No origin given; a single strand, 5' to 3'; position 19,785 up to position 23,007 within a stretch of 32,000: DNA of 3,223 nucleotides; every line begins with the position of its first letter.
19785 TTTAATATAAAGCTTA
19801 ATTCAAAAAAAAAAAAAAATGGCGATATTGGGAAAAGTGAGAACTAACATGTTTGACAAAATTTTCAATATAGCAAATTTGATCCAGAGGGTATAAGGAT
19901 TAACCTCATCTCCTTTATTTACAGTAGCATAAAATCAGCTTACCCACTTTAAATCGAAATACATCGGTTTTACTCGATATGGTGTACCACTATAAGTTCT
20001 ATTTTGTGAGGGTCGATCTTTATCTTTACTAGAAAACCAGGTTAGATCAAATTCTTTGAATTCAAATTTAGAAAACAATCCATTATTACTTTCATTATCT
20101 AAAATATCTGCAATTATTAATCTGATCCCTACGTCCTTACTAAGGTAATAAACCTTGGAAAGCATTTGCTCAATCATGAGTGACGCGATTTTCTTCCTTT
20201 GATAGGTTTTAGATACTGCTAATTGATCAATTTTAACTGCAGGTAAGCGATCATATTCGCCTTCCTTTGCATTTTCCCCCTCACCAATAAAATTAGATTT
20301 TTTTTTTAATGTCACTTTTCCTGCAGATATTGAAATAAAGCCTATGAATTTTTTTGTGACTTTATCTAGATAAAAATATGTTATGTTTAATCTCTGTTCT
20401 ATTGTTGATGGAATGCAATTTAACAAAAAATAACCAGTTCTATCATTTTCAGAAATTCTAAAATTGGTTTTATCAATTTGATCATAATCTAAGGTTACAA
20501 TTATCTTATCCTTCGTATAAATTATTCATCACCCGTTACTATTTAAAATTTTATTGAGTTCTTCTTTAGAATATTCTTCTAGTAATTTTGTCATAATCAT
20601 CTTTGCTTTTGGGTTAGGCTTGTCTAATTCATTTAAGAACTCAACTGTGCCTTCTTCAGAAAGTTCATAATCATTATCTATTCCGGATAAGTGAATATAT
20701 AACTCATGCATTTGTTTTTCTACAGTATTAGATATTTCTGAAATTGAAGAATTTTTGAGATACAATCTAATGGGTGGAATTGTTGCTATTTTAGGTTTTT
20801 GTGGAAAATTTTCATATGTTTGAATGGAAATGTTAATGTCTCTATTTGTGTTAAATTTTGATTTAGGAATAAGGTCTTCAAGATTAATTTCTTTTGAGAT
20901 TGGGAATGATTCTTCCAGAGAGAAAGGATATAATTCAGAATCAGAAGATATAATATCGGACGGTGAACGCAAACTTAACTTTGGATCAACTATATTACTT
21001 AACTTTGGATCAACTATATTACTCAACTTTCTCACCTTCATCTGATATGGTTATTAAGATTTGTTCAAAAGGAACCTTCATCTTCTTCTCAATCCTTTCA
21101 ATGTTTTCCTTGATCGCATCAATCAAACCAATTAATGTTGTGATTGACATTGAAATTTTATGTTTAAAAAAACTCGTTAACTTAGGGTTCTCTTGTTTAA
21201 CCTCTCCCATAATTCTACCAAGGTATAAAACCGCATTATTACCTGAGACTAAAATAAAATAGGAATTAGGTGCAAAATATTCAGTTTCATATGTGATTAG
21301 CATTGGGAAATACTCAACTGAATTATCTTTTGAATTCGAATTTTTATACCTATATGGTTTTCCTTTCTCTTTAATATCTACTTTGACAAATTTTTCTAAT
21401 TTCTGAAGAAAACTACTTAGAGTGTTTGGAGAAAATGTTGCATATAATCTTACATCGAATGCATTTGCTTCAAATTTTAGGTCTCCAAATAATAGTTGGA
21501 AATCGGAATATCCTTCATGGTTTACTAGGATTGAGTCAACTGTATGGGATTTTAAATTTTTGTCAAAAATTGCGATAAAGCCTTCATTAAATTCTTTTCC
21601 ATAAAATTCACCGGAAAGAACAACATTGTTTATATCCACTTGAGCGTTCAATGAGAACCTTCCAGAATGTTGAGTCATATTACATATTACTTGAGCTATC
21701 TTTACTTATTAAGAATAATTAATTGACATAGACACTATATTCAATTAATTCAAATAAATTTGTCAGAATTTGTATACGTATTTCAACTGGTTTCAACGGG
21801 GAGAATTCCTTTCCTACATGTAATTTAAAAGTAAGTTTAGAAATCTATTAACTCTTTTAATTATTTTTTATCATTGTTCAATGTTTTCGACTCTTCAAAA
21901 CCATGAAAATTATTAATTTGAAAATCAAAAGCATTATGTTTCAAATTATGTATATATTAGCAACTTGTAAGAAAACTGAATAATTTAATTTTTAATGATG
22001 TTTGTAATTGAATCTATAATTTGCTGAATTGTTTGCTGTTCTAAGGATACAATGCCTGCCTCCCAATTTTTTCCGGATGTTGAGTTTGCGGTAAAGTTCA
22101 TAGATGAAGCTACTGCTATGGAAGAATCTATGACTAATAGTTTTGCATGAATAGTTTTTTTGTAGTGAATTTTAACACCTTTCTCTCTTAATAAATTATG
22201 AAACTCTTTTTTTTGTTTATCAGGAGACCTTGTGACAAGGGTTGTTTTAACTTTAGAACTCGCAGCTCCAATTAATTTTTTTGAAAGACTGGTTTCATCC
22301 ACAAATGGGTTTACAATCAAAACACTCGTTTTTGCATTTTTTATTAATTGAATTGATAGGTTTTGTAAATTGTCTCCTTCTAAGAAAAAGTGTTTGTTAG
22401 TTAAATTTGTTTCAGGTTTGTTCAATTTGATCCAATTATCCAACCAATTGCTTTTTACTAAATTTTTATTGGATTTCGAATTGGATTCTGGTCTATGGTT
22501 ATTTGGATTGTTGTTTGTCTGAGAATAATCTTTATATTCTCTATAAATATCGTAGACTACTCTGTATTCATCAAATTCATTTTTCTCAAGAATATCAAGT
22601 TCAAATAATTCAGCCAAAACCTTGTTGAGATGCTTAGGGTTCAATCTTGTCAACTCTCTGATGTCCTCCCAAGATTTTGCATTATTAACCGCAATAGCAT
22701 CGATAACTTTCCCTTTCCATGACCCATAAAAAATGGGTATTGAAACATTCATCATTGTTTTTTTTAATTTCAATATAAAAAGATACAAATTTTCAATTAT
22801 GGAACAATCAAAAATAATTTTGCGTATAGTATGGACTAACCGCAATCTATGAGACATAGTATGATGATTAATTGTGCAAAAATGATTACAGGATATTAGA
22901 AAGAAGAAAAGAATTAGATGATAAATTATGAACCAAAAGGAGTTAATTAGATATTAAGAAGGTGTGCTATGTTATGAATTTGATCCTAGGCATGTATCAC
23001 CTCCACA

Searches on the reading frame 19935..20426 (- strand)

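Call 5: search_protein_families(library=pfam, proteins=[window:19935-20426:-], max_evalue=0.01)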
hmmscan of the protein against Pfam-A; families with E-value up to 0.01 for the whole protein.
window:19935-20426:- (163 aa): 3 families
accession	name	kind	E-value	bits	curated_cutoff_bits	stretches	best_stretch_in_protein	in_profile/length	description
PF13508.13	Acetyltransf_7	-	4.3e-05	24.2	27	1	59-125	28-84/84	Acetyltransferase (GNAT) domain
PF00583.31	Acetyltransf_1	-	0.00021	22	20.7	1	17-123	34-116/116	Acetyltransferase (GNAT) family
PF13673.13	Acetyltransf_10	-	0.0034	17.8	23.6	0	57-92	52-80/128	Acetyltransferase (GNAT) domain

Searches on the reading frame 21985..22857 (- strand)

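Call 5: search_protein_families(library=pfam, proteins=[window:21985-22857:-], max_evalue=0.01)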
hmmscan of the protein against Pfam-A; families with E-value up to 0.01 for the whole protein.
window:21985-22857:- (290 aa): 3 families
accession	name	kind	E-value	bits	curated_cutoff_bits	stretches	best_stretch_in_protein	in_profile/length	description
PF13091.12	PLDc_2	-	1.8e-16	60.6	27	1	169-284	2-128/132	PLD-like domain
PF02002.24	TFIIE_alpha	-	0.0006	20.1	22.9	1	43-90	10-57/105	TFIIE alpha subunit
PF11495.14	Regulator_TrmB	-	0.0019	17.9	22.2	1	162-256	9-100/233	Archaeal transcriptional regulator TrmB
